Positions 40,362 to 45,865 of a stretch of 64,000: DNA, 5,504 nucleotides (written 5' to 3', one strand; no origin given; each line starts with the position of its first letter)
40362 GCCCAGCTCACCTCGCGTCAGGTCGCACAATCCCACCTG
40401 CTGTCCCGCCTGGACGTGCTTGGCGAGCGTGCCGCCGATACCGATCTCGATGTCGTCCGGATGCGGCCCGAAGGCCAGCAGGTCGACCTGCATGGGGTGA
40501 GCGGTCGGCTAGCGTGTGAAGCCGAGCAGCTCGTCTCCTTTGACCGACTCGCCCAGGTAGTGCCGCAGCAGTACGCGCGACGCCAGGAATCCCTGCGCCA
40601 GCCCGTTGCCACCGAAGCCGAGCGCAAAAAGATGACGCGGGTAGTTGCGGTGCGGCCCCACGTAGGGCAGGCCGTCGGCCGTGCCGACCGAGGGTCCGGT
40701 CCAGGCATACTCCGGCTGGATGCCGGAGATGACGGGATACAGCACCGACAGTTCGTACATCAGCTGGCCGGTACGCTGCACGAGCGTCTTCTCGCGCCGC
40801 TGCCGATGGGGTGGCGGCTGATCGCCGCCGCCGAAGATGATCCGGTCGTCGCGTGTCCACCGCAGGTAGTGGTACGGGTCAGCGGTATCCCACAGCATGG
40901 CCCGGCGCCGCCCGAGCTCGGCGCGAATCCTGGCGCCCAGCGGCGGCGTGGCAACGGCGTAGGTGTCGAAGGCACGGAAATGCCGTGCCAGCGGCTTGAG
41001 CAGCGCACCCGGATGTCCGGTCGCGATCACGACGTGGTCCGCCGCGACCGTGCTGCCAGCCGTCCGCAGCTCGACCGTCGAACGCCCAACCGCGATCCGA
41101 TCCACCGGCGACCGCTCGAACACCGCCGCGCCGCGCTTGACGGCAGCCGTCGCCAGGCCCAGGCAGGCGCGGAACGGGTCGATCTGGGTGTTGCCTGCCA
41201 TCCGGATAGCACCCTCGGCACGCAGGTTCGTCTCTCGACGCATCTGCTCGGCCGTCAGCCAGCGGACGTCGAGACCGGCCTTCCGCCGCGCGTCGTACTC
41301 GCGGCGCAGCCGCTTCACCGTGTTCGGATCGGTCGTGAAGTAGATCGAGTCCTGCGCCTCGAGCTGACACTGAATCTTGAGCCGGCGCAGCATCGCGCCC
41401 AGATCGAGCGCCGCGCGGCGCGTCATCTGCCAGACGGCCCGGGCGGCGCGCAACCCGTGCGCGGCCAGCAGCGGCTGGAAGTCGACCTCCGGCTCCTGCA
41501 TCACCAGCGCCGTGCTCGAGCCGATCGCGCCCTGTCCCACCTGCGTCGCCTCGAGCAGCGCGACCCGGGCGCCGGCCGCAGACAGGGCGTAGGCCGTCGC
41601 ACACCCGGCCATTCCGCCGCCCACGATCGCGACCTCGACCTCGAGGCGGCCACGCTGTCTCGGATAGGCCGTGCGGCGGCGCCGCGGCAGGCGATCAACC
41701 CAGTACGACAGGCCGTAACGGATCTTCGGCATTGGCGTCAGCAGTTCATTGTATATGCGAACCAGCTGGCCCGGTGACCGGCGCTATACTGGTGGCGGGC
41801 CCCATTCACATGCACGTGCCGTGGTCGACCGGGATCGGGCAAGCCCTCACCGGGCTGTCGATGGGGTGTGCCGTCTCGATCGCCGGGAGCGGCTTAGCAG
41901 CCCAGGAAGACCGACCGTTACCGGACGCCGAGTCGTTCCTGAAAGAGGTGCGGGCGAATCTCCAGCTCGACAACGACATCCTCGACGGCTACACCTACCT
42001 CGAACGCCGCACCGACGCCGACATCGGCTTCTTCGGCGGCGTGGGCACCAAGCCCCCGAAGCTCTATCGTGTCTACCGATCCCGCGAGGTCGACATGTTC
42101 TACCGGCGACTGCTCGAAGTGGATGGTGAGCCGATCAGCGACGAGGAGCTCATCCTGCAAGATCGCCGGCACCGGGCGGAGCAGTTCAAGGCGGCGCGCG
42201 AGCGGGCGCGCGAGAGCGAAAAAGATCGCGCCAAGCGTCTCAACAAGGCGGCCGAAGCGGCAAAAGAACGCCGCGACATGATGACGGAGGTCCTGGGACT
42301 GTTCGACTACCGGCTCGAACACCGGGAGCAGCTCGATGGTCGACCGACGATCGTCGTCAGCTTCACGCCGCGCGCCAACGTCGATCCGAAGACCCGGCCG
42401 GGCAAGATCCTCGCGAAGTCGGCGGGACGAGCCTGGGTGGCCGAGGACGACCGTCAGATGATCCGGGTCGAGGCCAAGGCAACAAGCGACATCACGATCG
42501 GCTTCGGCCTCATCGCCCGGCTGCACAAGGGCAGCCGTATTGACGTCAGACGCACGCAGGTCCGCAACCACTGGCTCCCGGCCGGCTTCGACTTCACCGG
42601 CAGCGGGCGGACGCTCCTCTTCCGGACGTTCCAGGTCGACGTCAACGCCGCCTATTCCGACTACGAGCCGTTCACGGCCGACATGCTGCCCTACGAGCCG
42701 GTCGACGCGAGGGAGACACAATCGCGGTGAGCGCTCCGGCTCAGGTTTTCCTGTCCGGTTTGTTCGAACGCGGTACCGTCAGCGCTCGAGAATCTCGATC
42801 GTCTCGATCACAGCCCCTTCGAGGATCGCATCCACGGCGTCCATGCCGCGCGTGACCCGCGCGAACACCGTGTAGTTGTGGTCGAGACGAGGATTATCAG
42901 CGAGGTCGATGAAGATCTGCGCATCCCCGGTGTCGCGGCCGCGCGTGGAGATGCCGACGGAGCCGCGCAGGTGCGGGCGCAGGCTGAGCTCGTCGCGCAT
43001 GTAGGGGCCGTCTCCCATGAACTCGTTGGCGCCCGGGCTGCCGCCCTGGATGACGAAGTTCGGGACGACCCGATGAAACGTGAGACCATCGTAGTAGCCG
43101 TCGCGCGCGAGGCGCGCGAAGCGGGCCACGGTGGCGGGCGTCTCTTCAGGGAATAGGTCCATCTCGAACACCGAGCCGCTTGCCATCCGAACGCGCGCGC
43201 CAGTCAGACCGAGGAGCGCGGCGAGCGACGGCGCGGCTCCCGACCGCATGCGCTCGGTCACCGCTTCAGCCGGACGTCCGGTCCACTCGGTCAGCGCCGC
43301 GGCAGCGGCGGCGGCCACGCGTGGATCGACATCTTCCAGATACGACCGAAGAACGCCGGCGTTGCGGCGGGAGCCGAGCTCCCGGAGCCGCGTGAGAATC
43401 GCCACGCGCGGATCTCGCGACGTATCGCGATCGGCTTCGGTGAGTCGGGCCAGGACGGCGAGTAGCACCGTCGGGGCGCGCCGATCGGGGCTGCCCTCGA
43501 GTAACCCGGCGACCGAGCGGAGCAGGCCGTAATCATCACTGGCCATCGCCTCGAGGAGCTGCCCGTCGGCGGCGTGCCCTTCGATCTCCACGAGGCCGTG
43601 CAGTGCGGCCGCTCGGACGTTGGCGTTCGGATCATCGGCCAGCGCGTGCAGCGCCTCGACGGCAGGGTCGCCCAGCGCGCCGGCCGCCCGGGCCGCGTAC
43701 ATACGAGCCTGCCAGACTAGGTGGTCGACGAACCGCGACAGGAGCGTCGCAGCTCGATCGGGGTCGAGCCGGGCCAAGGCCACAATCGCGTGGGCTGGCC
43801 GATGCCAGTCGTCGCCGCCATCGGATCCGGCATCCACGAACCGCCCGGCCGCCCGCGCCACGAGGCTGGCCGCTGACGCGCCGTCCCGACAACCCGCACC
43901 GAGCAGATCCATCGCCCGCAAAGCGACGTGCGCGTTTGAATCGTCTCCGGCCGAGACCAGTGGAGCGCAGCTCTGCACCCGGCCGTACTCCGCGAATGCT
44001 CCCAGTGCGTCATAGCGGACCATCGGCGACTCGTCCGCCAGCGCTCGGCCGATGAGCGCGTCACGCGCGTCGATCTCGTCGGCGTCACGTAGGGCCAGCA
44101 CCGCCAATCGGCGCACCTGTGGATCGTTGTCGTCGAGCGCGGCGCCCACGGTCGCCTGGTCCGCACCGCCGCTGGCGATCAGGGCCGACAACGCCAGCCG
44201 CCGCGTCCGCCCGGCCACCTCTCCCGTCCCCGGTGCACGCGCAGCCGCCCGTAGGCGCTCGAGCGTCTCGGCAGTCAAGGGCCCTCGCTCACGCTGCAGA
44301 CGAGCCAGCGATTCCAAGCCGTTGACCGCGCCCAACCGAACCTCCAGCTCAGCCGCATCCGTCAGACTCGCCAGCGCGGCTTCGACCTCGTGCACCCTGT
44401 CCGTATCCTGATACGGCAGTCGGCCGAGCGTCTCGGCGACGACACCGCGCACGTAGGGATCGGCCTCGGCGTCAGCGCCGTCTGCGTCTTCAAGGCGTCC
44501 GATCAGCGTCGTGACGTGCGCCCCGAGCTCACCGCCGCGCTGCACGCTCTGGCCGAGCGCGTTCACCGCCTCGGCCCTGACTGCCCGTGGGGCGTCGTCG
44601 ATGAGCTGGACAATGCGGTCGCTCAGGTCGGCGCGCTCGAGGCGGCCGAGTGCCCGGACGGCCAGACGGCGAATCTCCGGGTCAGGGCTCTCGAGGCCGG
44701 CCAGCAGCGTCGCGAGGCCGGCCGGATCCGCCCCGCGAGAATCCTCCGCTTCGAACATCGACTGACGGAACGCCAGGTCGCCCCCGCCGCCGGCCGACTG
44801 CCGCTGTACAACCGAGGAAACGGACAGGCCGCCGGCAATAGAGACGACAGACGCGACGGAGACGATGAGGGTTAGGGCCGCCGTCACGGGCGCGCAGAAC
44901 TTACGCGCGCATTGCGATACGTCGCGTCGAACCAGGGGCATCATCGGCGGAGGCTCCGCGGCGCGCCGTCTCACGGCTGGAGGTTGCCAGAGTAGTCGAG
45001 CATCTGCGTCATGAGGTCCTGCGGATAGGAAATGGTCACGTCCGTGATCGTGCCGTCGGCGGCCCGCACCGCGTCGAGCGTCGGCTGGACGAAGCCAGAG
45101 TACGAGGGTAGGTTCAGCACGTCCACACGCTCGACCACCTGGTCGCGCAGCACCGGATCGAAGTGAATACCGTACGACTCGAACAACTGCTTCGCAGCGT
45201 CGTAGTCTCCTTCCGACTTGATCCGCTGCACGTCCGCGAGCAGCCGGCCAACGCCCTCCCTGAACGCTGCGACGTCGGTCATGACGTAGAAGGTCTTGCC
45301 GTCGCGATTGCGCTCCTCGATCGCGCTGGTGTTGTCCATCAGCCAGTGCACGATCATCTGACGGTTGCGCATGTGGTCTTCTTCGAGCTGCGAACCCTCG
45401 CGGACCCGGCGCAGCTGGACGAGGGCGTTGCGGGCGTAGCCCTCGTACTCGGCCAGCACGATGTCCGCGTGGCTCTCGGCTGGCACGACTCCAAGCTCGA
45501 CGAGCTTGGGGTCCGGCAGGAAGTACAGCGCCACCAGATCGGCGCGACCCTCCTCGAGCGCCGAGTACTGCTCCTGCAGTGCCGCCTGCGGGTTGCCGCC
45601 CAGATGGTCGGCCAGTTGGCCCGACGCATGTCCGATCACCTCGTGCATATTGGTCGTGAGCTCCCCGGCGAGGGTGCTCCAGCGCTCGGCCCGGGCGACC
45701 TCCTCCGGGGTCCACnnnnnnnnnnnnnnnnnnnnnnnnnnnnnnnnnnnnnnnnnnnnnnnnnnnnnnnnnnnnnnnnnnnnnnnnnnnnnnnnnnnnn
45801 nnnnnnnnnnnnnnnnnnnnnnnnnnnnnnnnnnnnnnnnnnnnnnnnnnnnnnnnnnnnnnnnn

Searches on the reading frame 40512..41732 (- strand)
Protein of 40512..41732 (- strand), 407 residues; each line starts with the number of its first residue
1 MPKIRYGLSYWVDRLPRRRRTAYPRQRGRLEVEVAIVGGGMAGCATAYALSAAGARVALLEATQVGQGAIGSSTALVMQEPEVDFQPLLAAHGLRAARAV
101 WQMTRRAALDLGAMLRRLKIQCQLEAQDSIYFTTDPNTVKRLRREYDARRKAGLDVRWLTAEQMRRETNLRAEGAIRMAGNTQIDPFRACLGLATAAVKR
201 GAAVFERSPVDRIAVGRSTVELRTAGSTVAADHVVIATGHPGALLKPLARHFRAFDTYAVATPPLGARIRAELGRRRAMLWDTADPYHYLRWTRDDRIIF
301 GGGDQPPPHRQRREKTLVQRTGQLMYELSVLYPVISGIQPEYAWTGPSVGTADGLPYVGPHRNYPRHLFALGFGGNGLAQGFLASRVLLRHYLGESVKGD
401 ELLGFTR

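Call 40: search_protein_families(library=pfam, proteins=[window:40512-41732:-], max_evalue=0.00001)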
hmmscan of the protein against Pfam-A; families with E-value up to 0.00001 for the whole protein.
window:40512-41732:- (407 aa): 4 families
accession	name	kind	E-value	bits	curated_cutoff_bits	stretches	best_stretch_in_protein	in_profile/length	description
PF01266.30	DAO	-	1.1e-57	196.6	27.9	1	34-388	2-350/353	FAD dependent oxidoreductase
PF00890.30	FAD_binding_2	-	1.7e-10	41.1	20.4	1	34-261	2-225/414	FAD binding domain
PF07992.20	Pyr_redox_2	-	4.9e-10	39.8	26.1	1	33-240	2-109/291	Pyridine nucleotide-disulphide oxidoreductase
PF13450.12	NAD_binding_8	-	3.7e-07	30.8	21.9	1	36-103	1-64/68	NAD(P)-binding Rossmann-like domain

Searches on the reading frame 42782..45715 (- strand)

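Call 41: search_protein_families(library=pfam, proteins=[window:42782-45715:-], max_evalue=0.00001)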
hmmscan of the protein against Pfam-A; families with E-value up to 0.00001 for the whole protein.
window:42782-45715:- (978 aa): 4 families
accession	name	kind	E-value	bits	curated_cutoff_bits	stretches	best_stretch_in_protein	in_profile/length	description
PF13646.12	HEAT_2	-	5.9e-34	116.6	27.7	3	657-736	3-83/88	HEAT repeats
PF00160.26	Pro_isomerase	-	8.4e-30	104.5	21.7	1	849-969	11-142/159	Cyclophilin type peptidyl-prolyl cis-trans isomerase/CLD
PF02985.28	HEAT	-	3e-13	49.1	23.5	0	336-359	4-27/31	HEAT repeat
PF12717.13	Cnd1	-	1.8e-07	31.8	26.4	0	524-577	27-85/162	non-SMC mitotic condensation complex subunit 1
